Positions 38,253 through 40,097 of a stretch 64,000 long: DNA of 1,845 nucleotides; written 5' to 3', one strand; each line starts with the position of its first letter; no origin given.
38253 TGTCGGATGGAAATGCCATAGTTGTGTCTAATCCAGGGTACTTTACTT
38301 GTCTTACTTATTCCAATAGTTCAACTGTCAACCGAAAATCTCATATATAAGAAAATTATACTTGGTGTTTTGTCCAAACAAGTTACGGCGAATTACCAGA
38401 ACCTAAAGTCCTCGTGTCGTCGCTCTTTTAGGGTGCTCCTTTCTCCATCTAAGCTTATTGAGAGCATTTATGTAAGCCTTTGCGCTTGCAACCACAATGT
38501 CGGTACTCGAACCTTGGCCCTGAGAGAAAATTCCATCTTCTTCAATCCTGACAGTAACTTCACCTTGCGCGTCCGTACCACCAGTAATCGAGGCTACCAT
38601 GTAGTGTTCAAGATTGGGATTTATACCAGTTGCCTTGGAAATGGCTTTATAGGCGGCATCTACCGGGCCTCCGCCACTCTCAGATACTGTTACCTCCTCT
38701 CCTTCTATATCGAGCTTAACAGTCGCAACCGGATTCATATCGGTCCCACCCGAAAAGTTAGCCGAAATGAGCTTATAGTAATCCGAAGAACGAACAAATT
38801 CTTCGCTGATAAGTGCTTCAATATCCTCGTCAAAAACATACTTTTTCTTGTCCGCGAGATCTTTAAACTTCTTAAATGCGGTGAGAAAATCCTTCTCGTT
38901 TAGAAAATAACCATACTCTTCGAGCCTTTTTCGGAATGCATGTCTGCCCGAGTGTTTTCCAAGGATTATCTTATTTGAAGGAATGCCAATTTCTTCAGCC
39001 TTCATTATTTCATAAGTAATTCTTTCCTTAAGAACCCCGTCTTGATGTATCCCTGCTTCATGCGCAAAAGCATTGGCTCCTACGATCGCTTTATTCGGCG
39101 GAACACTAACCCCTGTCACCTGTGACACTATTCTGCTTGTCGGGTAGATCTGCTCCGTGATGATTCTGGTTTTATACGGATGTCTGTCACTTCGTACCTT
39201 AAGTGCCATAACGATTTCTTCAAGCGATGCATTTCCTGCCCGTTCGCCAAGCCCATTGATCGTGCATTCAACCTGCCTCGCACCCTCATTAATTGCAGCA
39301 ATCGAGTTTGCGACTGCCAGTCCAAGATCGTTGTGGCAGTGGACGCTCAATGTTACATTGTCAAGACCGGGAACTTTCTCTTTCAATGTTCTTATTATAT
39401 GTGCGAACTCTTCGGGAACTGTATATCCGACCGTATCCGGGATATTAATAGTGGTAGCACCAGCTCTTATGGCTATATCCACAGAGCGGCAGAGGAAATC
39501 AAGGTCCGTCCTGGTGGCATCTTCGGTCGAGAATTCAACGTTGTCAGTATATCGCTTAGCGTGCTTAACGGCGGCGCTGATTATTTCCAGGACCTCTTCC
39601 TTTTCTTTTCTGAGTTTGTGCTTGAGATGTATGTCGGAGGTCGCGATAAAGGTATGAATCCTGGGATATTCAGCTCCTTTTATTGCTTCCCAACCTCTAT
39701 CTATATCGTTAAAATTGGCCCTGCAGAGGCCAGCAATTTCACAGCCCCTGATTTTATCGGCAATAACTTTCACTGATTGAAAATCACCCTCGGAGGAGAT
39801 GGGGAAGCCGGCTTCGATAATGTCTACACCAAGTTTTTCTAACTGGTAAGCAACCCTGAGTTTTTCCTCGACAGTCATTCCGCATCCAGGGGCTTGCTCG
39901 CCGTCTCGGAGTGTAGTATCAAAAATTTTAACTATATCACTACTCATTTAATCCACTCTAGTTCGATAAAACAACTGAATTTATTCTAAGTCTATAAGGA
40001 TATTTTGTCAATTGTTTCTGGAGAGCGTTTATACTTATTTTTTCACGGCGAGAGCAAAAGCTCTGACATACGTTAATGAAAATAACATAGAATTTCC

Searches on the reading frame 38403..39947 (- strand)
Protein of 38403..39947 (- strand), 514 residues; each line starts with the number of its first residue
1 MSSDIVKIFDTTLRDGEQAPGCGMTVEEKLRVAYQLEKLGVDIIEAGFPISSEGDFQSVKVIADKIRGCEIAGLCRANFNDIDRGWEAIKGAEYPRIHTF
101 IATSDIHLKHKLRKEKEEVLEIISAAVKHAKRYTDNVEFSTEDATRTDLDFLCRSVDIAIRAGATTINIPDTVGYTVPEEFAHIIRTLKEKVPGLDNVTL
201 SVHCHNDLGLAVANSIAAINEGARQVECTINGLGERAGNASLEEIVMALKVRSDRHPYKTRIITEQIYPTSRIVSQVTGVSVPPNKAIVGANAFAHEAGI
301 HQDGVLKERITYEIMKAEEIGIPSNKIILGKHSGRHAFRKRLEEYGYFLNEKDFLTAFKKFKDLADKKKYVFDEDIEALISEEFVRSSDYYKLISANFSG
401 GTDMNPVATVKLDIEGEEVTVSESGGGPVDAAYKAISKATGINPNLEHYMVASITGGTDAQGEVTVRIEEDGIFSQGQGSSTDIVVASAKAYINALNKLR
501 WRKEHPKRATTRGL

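Call 41: list_cluster_members(proteins=[window:38403-39947:-, window:36784-38271:-, window:22050-23231:+, window:34884-36170:-, window:29122-29757:+, window:28582-29097:+, window:29759-30136:+, window:25488-26576:-, window:30358-31272:+, window:26815-27165:+])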
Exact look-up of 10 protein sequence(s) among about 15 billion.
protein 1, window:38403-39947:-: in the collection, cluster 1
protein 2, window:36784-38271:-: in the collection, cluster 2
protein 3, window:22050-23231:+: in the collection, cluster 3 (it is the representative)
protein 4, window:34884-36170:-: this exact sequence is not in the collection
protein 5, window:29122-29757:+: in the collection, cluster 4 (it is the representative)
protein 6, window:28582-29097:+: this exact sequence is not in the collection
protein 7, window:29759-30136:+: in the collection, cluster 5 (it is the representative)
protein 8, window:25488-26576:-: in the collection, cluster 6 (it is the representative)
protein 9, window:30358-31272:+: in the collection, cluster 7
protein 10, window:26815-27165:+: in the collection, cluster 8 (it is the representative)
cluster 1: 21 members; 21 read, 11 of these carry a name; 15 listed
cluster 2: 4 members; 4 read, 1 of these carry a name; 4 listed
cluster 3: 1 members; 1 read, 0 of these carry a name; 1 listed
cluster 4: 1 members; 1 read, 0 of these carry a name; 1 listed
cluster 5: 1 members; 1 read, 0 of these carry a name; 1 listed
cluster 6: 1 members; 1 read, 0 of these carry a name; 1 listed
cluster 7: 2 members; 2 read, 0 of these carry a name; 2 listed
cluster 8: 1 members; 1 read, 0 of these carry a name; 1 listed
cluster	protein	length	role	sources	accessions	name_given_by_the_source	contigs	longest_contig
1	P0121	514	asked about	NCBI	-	-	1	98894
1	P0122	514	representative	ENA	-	-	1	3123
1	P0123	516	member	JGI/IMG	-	2-isopropylmalate synthase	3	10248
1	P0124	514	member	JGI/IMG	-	2-isopropylmalate synthase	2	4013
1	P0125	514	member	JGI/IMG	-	2-isopropylmalate synthase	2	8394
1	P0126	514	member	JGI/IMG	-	2-isopropylmalate synthase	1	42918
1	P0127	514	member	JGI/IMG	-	2-isopropylmalate synthase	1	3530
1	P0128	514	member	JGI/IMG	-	2-isopropylmalate synthase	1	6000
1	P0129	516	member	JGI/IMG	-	2-isopropylmalate synthase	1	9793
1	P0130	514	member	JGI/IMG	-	2-isopropylmalate synthase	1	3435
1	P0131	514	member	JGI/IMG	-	2-isopropylmalate synthase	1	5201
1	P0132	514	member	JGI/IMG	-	2-isopropylmalate synthase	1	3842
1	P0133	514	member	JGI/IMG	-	2-isopropylmalate synthase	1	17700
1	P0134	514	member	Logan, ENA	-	-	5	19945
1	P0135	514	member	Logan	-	-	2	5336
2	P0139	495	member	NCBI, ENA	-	-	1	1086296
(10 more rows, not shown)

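Call 42: find_encoding_contigs(protein=P0139, flank=10000, max_places=3)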
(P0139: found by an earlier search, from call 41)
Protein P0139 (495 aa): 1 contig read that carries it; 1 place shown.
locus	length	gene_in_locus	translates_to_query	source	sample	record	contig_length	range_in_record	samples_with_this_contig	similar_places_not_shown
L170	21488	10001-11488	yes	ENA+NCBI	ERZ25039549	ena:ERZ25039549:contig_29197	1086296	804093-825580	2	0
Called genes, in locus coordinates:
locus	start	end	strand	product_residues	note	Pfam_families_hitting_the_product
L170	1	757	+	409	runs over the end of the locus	PF01595:CNNM, PF00571:CBS, PF03471:CorC_HlyC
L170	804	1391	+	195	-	PF00475:IGPD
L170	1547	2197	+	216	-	PF00117:GATase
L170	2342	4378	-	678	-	PF12895:ANAPC3 (faint), PF28559:TPR_SusR (faint), PF00515:TPR_1 (faint), PF07719:TPR_2 (faint), PF13174:TPR_6 (faint), PF13181:TPR_8 (faint), PF01464:SLT, PF27553:SLT_superhelical (weak), +10 more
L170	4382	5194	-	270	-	PF00528:BPD_transp_1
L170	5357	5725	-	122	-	PF14489:QueF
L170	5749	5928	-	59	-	-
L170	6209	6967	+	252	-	PF01784:DUF34_NIF3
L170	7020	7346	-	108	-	PF00355:Rieske, PF13806:Rieske_2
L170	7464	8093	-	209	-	PF14597:Lactamase_B_5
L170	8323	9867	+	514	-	PF00682:HMGL-like, PF22617:HCS_D2, PF08502:LeuA_dimer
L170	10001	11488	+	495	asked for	PF00004:AAA, PF17862:AAA_lid_3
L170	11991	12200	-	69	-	-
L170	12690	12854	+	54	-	-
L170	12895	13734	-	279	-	PF14026:SCO4226-like, PF00211:Guanylate_cyc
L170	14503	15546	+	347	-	PF01764:Lipase_3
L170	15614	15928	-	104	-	PF13683:rve_3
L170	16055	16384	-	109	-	PF13276:HTH_21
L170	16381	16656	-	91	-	PF01527:HTH_Tnp_1, PF13518:HTH_28 (weak)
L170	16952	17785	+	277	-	PF01551:Peptidase_M23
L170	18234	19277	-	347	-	PF22823:MrpR_C_cat (faint), PF13102:Phage_int_SAM_5 (weak), PF24624:Int_N (weak), PF00589:Phage_integrase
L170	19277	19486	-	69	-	-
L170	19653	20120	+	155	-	-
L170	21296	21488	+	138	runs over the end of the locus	-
